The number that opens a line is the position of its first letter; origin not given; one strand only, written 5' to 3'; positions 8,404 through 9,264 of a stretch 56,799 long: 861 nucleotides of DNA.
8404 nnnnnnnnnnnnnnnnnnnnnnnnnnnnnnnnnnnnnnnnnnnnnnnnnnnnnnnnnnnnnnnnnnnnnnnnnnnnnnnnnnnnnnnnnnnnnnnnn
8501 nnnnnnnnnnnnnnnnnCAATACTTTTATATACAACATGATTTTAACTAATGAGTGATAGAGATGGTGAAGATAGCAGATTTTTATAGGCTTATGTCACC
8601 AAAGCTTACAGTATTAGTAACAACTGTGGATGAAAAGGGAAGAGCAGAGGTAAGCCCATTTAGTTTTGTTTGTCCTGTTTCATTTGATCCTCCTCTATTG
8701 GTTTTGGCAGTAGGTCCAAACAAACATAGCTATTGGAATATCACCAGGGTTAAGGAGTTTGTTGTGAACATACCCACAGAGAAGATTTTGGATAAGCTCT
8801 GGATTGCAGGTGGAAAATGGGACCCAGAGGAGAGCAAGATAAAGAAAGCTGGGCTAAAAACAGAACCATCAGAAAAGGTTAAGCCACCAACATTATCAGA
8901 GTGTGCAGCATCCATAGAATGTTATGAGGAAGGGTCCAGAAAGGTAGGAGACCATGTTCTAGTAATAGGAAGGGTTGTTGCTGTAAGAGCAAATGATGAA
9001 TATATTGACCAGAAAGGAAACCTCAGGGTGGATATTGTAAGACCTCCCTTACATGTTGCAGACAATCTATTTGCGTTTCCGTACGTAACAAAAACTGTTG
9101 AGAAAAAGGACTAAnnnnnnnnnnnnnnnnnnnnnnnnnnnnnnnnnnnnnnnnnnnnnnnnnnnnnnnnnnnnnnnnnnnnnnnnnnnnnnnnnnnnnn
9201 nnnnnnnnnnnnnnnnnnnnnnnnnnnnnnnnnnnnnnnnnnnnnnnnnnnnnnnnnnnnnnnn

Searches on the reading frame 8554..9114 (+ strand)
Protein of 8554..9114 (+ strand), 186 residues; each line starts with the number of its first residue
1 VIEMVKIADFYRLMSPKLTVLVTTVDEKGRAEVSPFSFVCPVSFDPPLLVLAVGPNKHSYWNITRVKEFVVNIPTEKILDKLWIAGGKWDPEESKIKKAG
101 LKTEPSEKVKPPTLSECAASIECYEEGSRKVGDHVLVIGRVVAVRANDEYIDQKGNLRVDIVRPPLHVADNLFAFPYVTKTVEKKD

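Call 67: search_protein_families(library=ncbifam, proteins=[window:8554-9114:+], max_evalue=0.001)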
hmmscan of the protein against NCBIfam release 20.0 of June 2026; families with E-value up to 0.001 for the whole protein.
window:8554-9114:+ (186 aa): 6 families
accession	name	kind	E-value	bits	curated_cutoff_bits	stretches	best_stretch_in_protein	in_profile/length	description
NF045919.1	HphnlacHdxRed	equivalog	1.7e-08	33.9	340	1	19-144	22-140/309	p-hydroxyphenylacetate 3-hydroxylase reductase component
NF045630.1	monooxsub_HsaB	equivalog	1.8e-08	34.5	230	1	19-145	22-141/186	3-hydroxy-9,10-secoandrosta-1,3,5(10)-triene-9,17-dione monooxygenase reductase subunit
NF052639.1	FlvnRedFerAPor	equivalog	5.3e-08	32.7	260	1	21-146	20-137/158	flavin reductase FerA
NF042921.1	HpaC_Thermus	equivalog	2.2e-07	31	200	1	18-148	16-134/150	4-hydroxyphenylacetate 3-monooxygenase reductase subunit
TIGR03615.1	RutF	equivalog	3.6e-07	30.3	254.75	1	21-148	19-141/156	NADH-dependent FMN reductase RutF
NF045733.1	StyMonoxStyB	equivalog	2.9e-06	27.3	200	1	21-146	17-133/150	styrene monooxygenase NADH-dependent flavin reductase subunit StyB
